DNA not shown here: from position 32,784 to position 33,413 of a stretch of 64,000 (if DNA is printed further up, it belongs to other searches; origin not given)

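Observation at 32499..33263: Unrecognised 110-aa toxin domain and cognate immunity gene with a composition shift at the HINT cleavage site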

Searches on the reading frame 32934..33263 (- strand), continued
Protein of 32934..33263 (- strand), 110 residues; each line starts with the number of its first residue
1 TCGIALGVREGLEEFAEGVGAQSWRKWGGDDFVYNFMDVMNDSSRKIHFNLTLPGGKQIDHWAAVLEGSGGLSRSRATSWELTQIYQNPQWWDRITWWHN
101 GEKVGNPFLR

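Call 47: fold_search(model_id=the predicted structure, library=pdb)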
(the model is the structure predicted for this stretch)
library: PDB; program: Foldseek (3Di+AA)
matches with E <= 10: 174; with E <= 0.001: 0
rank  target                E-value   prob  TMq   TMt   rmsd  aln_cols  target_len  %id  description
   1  9ot1_R                7.0e-02  0.82  0.50  0.37   4.4       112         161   12  Helical assembly of the IL-17RA/RB/ACT1 complex (released 2025-12-17)
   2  9ot1_Q                9.8e-02  0.77  0.50  0.36   4.7       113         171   14  Helical assembly of the IL-17RA/RB/ACT1 complex (released 2025-12-17)
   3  9ot1_E                2.0e-01  0.63  0.48  0.33   4.7       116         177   12  Helical assembly of the IL-17RA/RB/ACT1 complex (released 2025-12-17)
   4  8ifl_A                2.5e-01  0.23  0.34  0.13   6.7       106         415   12  Cryo-EM structure of tetrameric SPARTA gRNA-ssDNA target complex in state 1 (released 2024-01-17)
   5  6ncr_A                5.1e-01  0.12  0.28  0.10  10.1       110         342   11  Crystal Structure of Tryptophan-tRNA ligase from Chlamydia trachomatis with bound L-tryptophan (released 2018-12-26)
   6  9bm6                  8.2e-01  0.08  0.28  0.02  13.6       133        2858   16  State-7a of motor domain from full-length human dynein-1 in 5 mM ATP (released 2025-04-23)
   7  8ozc_A                1.1e+00  0.10  0.30  0.10   6.6        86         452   12  cryoEM structure of SPARTA complex heterodimer apo (released 2023-08-16)
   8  6nk8_B                1.2e+00  0.06  0.26  0.18   9.6       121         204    8  C-terminal region of the Burkholderia pseudomallei OLD protein (released 2019-08-07)
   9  5dxv_B                1.4e+00  0.02  0.17  0.14  12.0       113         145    9  Crystal structure of Rethreaded DHFR (released 2016-06-08)
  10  4mlr_E                1.7e+00  0.03  0.20  0.11  10.8       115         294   12  dihydrodipicolinate synthase from C. jejuni, Y110F mutation with pyruvate and Lysine (released 2015-01-14)
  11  3jtx_A                1.7e+00  0.03  0.19  0.09   9.6       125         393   12  Crystal structure of Aminotransferase (NP_283882.1) from NEISSERIA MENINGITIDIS Z2491 at 1.91 A resolution (released 2009-09-22)
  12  4fz5_A                1.7e+00  0.02  0.21  0.20  11.9       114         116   13  Crystal Structure of Human TIRAP TIR-domain (released 2013-05-29)
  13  5hup_E                1.7e+00  0.02  0.19  0.10  11.4       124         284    7  Crystal Structure of NadC from Streptococcus pyogenes (released 2017-01-25)
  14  5hup_A                1.7e+00  0.02  0.21  0.11  11.1       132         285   11  Crystal Structure of NadC from Streptococcus pyogenes (released 2017-01-25)
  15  4i9a_A                1.8e+00  0.02  0.20  0.11  10.3       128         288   13  Crystal Structure of Sus scrofa Quinolinate Phosphoribosyltransferase in Complex with Nicotinate Mononucleotide (released 2013-05-01)
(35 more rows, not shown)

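Call 53: fold_search(model_id=the predicted structure, library=viral)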
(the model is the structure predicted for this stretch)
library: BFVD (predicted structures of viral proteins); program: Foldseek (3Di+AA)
matches with E <= 10: 158; with E <= 0.001: 0
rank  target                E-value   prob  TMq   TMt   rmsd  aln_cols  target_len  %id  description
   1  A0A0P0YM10            3.2e-01  0.13  0.33  0.18   9.0       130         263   10  (no name in the UniProt tables at hand)
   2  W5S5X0                5.5e-01  0.25  0.41  0.12   5.1       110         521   12  Uncharacterized protein [Pithovirus sibericum]
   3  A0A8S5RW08            6.3e-01  0.03  0.19  0.12  12.2       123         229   14  Uncharacterized protein [Siphoviridae sp. ctHip2]
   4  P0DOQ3                7.7e-01  0.11  0.35  0.09   5.5       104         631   10  Nucleoside triphosphatase I [Variola virus (isolate Human/India/Ind3/1967)]
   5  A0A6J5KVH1            1.2e+00  0.04  0.24  0.12  12.9       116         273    9  Uncharacterized protein [uncultured Caudovirales phage]
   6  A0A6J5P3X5            1.3e+00  0.04  0.23  0.14  11.5       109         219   11  Uncharacterized protein [uncultured Caudovirales phage]
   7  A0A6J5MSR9            1.4e+00  0.11  0.39  0.28   4.9       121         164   12  Nucleoside 2-deoxyribosyltransferase [uncultured Caudovirales phage]
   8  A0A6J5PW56            1.5e+00  0.06  0.24  0.10   8.9        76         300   13  Calcineurin-like phosphoesterase domain, ApaH type [uncultured Caudovirales phage]
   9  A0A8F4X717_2          1.5e+00  0.06  0.34  0.05  10.4       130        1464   10  Polyprotein (Fragment) [Rhizoctonia solani endornavirus 10]
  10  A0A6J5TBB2            1.5e+00  0.04  0.21  0.06   8.5        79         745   10  SGNH_hydrolase domain containing protein [uncultured Caudovirales phage]
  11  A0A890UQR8            1.6e+00  0.07  0.33  0.18   8.1       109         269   16  (no name in the UniProt tables at hand)
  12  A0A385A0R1            1.6e+00  0.03  0.27  0.06  10.8       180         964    9  (no name in the UniProt tables at hand)
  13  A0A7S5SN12            1.8e+00  0.12  0.36  0.35   5.5       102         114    6  (no name in the UniProt tables at hand)
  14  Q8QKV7                1.8e+00  0.05  0.24  0.06   9.9       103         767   14  histidine kinase [Ectocarpus siliculosus virus 1 (isolate New Zealand/Kaikoura/1988)]
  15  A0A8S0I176            2.1e+00  0.04  0.22  0.14   9.1       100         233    8  (no name in the UniProt tables at hand)
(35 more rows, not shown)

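Call 60: search_protein_families(library=ncbifam, alignment_id=A1, max_evalue=0.1)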
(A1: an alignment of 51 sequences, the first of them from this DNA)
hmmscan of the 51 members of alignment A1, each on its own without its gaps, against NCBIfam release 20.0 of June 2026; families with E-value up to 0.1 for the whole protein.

A. member 1, seq(110 aa): 0 families

B. families by the number of members that match (of 51 scanned): 8 families
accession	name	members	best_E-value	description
NF011916.0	PRK15386.1-5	2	0.0002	EspK/GogB family type III secretion system effector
NF011913.0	PRK15386.1-1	1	0.0005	type III secretion system effector EspK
TIGR00996.1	Mtu_fam_mce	1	0.035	MCE family protein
TIGR03075.1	PQQ_enz_alc_DH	1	0.039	PQQ-dependent dehydrogenase, methanol/ethanol family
NF033764.1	gliding_CglF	1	0.045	adventurous gliding motility protein CglF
NF006485.0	PRK08903.1-5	1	0.053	DnaA regulatory inactivator Hda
NF041624.1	isoafr_syn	1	0.065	isoafricanol synthase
TIGR04339.1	PQQ_MSMEG_3727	1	0.088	MSMEG_3727 family PQQ-associated protein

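Call 63: search_dna_similar(query=window:32934-33263:-, collection=plasmids, mode=protein, max_evalue=1, max_rows=15)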
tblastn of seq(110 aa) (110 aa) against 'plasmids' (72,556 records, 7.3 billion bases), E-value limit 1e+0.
No match.

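Call 90: find_encoding_contigs(protein=P0205, flank=3000, max_places=1)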
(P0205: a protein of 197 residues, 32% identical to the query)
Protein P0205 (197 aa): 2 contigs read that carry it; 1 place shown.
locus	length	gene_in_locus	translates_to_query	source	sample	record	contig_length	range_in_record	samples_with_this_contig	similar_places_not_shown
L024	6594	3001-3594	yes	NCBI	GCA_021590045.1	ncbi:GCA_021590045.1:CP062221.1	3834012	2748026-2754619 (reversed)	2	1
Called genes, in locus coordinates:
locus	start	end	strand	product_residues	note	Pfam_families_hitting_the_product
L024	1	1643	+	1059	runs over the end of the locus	PF01807:Zn_ribbon_DnaG, PF13155:Toprim_2, PF13362:Toprim_3, PF13662:Toprim_4 (weak)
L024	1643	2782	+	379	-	PF02899:Phage_int_SAM_1 (faint), PF00589:Phage_integrase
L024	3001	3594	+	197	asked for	-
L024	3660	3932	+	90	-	-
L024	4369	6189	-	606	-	PF00128:Alpha-amylase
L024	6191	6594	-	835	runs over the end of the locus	PF00128:Alpha-amylase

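Call 91: find_encoding_contigs(protein=P0176, flank=3000, max_places=1)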
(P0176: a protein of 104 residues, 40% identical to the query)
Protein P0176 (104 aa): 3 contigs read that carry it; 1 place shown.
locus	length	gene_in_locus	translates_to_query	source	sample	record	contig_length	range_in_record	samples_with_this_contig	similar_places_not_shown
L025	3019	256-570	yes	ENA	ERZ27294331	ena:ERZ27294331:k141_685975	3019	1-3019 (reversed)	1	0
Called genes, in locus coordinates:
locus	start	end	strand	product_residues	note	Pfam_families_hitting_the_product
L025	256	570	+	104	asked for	-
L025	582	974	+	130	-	-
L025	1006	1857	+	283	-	PF00702:Hydrolase (faint), PF05116:S6PP (faint), PF08282:Hydrolase_3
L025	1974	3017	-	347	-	?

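Call 92: find_encoding_contigs(protein=P0161, flank=3000, max_places=1)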
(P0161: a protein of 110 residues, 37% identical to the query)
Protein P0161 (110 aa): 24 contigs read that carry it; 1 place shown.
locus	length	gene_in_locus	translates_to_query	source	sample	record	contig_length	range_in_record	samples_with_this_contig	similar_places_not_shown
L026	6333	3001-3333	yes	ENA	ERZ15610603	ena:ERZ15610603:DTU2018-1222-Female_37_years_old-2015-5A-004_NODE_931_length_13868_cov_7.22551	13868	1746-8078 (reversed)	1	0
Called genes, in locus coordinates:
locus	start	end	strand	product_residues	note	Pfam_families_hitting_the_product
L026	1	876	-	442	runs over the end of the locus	PF04932:Wzy_C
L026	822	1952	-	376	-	PF04230:PS_pyruv_trans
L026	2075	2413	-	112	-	PF01609:DDE_Tnp_1, PF13586:DDE_Tnp_1_2 (weak)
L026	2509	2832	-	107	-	PF13340:DUF4096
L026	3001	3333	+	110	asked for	-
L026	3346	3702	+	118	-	-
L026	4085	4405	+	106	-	-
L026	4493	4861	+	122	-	PF23914:TPR_CcmH_CycH (weak)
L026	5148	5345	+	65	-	-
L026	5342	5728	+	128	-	-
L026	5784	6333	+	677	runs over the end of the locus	PF05593:RHS_repeat, PF25023:TEN_YD-shell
